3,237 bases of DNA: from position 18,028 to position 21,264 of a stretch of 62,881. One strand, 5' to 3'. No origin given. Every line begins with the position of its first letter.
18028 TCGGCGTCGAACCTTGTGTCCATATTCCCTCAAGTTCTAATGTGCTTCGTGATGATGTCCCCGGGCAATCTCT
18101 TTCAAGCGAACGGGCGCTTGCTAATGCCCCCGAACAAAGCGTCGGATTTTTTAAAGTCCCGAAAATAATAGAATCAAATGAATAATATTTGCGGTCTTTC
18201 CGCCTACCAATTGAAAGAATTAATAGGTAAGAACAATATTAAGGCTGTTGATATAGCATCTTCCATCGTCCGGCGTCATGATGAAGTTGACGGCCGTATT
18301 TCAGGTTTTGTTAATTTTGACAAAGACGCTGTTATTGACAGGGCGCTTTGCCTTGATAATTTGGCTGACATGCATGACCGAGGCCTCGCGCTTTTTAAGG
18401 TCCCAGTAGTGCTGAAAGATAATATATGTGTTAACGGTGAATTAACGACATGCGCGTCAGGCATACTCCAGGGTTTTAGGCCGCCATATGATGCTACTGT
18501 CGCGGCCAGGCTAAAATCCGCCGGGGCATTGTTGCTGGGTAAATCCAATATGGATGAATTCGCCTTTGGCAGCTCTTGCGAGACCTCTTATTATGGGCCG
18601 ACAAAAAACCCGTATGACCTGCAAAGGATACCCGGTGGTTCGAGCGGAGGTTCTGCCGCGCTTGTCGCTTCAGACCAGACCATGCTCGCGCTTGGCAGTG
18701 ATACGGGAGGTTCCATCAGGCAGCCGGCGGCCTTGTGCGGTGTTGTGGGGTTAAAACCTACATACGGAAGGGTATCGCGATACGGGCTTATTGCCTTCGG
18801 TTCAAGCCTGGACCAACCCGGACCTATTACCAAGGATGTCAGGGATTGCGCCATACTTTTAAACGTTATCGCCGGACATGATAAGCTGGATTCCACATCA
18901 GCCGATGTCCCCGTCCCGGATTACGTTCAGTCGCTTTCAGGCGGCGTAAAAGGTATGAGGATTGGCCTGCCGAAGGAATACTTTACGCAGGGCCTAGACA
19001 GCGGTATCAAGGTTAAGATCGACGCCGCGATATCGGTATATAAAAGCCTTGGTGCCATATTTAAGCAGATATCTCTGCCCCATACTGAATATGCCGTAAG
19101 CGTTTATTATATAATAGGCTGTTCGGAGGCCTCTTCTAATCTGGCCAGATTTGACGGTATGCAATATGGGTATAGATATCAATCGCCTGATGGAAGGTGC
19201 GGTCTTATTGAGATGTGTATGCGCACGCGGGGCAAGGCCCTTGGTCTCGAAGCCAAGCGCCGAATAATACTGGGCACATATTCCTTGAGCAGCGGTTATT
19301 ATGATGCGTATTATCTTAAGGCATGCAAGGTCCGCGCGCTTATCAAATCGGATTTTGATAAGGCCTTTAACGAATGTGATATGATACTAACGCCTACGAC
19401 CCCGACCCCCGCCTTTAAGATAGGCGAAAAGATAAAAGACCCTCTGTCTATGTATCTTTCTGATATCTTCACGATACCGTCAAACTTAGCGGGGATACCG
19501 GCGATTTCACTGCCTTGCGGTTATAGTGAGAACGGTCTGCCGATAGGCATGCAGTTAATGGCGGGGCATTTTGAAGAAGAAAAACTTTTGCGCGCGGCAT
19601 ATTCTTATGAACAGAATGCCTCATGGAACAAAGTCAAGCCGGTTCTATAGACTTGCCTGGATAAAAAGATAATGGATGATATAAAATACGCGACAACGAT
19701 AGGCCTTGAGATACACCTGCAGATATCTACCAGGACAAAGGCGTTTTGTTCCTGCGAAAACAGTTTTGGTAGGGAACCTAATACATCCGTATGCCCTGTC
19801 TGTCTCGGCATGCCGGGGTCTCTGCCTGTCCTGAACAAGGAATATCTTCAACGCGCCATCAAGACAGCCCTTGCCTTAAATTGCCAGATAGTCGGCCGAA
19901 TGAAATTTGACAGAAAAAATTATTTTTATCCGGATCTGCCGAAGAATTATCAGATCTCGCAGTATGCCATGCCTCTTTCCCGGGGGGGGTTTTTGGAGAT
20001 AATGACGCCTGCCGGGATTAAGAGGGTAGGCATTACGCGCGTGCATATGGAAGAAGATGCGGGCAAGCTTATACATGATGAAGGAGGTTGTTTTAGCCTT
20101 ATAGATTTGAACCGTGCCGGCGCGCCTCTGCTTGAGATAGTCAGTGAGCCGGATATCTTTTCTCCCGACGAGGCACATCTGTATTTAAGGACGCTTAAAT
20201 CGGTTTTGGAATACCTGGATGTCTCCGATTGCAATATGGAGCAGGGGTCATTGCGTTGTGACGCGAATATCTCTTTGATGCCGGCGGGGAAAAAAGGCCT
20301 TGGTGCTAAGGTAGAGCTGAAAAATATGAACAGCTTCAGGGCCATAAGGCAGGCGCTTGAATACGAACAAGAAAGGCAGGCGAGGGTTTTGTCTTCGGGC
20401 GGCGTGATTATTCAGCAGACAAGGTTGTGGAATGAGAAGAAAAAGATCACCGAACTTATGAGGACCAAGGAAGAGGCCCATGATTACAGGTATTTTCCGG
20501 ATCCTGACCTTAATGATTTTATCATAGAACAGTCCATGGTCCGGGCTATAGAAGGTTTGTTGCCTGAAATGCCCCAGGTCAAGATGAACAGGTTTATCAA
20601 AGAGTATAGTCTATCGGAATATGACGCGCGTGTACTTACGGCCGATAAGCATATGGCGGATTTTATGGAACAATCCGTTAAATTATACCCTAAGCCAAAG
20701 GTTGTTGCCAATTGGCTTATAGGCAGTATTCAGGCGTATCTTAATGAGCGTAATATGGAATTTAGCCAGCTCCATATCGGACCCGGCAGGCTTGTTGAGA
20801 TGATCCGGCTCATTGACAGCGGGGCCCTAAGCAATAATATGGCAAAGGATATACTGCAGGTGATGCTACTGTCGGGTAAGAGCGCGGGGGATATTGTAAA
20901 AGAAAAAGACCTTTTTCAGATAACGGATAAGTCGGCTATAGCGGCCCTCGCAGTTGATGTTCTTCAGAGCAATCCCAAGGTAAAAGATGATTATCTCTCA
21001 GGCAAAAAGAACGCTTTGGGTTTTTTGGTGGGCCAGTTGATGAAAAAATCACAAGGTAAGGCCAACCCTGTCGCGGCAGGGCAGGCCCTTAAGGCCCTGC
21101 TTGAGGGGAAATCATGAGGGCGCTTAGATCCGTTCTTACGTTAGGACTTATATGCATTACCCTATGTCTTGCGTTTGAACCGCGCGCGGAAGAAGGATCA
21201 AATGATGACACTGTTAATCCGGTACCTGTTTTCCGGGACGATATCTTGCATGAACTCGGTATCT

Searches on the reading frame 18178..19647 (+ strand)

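Call 9: search_protein_families(library=pfam, max_evalue=0.01, proteins=[window:18178-19647:+])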
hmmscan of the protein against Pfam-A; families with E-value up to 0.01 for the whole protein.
window:18178-19647:+ (490 aa): 1 family
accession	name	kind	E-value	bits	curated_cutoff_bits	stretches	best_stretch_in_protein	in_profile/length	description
PF01425.27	Amidase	-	1.9e-146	489.1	27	1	27-471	3-445/445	Amidase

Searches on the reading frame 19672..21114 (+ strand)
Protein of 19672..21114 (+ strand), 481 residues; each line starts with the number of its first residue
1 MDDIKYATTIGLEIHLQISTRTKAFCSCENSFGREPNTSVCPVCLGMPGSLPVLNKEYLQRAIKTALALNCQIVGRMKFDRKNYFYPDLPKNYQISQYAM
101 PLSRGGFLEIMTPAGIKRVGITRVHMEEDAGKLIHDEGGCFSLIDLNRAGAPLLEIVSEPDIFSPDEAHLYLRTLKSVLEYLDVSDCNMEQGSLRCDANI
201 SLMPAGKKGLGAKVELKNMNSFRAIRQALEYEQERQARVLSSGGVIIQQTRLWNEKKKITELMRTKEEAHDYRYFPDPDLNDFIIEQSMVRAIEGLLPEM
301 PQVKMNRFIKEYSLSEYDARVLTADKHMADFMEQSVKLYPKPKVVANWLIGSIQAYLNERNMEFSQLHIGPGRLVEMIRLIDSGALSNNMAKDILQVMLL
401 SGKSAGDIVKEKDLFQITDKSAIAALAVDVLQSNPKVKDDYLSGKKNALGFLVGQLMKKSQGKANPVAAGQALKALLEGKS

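Call 9: search_protein_families(library=pfam, max_evalue=0.01, proteins=[window:19672-21114:+])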
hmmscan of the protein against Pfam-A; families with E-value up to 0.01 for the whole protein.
window:19672-21114:+ (481 aa): 2 families
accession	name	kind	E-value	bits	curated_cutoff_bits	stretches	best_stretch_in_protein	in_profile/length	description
PF02934.20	GatB_N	-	1.5e-119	398.7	23.4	1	9-290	2-276/277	GatB/GatE catalytic domain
PF02637.23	GatB_Yqey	-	2.1e-43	148.1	27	1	330-477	1-148/148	GatB domain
